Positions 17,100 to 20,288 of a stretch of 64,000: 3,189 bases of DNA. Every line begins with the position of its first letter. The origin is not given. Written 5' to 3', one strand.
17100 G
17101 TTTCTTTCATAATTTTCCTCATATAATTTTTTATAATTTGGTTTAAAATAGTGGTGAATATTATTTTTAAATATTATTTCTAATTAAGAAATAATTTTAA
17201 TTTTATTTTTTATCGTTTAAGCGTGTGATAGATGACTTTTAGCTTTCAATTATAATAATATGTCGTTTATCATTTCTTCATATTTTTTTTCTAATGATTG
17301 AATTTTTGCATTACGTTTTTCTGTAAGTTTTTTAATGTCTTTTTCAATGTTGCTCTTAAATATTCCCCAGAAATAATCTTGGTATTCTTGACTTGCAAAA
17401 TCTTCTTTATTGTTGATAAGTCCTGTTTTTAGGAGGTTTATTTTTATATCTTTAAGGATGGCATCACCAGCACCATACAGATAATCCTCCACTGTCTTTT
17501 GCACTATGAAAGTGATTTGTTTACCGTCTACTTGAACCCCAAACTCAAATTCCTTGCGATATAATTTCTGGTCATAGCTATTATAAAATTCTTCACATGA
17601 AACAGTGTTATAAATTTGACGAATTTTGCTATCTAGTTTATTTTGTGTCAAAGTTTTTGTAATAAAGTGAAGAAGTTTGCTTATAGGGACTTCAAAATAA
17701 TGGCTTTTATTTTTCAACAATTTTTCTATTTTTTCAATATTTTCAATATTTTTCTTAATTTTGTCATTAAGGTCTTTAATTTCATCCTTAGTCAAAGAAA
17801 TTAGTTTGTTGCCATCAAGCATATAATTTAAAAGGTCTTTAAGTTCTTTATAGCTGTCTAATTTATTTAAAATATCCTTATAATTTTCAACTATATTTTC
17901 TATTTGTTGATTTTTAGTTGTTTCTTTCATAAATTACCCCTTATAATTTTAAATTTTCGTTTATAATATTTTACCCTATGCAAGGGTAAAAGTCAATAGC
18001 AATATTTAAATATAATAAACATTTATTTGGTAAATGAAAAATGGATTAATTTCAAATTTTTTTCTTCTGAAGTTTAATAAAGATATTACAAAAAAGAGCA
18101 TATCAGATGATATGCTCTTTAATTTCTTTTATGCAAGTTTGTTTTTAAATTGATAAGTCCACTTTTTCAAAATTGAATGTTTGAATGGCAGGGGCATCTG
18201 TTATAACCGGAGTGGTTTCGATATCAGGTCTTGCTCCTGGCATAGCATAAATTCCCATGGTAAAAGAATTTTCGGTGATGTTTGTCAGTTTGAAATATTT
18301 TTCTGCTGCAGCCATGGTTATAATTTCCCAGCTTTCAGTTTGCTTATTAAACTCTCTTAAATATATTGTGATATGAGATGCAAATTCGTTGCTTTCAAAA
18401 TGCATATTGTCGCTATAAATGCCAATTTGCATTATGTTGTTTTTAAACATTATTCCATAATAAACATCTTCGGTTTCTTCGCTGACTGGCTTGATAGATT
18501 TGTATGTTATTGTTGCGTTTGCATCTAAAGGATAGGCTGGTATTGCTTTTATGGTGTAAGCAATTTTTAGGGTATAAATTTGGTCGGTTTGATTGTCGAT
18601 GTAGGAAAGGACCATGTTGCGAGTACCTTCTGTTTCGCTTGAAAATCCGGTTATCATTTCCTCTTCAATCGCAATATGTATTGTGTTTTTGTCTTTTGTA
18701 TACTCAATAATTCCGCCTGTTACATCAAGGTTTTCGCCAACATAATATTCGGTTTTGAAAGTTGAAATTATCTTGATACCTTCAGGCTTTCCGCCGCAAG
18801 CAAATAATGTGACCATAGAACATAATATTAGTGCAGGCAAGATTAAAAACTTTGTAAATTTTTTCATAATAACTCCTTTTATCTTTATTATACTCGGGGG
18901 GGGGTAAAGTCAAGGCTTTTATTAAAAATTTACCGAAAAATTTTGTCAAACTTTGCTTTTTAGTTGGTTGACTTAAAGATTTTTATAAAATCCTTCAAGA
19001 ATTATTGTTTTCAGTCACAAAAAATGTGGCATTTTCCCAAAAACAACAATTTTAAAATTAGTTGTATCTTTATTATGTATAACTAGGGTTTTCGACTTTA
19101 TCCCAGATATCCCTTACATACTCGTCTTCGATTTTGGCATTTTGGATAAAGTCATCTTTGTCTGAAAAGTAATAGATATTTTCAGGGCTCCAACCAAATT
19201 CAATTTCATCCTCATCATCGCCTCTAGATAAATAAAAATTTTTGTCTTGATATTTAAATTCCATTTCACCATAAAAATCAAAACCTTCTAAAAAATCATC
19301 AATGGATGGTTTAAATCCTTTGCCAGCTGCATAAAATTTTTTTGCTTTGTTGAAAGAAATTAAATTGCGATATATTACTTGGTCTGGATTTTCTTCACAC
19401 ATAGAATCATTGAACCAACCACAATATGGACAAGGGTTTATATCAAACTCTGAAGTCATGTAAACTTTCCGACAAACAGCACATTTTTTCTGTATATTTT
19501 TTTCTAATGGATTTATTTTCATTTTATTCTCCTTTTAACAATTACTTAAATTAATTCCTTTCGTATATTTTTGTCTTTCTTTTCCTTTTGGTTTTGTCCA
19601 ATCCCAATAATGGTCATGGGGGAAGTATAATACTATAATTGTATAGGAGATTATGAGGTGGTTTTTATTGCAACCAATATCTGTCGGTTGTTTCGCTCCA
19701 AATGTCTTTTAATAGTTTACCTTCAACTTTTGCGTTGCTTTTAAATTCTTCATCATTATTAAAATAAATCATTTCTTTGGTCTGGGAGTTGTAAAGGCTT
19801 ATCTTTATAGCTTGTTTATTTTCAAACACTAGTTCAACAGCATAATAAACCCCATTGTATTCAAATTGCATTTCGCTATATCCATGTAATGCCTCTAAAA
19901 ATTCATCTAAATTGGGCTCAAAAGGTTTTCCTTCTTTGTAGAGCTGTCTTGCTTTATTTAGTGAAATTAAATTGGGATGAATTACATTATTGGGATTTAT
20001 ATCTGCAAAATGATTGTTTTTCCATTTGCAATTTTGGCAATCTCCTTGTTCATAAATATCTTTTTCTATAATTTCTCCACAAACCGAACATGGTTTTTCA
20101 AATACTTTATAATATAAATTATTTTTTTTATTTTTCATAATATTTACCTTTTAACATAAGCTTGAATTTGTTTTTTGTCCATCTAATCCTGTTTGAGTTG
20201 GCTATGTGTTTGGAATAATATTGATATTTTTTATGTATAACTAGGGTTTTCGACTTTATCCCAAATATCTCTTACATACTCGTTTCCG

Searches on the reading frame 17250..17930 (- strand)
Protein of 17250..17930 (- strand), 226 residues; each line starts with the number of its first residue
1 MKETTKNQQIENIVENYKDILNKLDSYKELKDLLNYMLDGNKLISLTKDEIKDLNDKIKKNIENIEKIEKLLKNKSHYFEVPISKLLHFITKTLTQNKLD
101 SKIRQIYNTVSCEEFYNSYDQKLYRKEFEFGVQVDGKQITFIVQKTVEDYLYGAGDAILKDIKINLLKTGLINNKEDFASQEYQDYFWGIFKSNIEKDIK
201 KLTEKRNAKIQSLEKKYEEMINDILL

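Call 22: search_protein_families(library=pfam, proteins=[window:17250-17930:-], max_evalue=0.01)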
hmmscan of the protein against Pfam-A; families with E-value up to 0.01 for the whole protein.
window:17250-17930:- (226 aa): 1 family
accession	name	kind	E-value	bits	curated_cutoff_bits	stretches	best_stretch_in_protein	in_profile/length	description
PF14684.11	Tricorn_C1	-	0.0029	17.9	24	0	4-38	24-58/59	Tricorn protease C1 domain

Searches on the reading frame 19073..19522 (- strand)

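Call 22: search_protein_families(library=pfam, proteins=[window:19073-19522:-], max_evalue=0.01)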
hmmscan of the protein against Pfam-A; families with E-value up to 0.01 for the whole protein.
window:19073-19522:- (149 aa): 1 family
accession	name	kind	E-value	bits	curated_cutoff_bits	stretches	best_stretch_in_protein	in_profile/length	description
PF14206.11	Cys_rich_CPCC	-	3.9e-06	27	24.5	1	13-65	2-55/75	Cysteine-rich CPCC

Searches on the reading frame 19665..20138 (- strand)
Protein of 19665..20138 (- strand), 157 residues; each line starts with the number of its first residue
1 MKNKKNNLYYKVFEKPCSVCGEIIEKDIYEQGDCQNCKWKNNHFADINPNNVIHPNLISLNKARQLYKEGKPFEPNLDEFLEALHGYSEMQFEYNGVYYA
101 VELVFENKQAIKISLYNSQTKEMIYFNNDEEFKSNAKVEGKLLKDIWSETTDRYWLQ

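Call 22: search_protein_families(library=pfam, proteins=[window:19665-20138:-], max_evalue=0.01)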
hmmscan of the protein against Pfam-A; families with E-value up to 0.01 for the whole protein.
window:19665-20138:- (157 aa): 1 family
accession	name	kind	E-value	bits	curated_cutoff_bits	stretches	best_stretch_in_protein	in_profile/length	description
PF14206.11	Cys_rich_CPCC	-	3.9e-06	27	24.5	1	16-69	2-56/75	Cysteine-rich CPCC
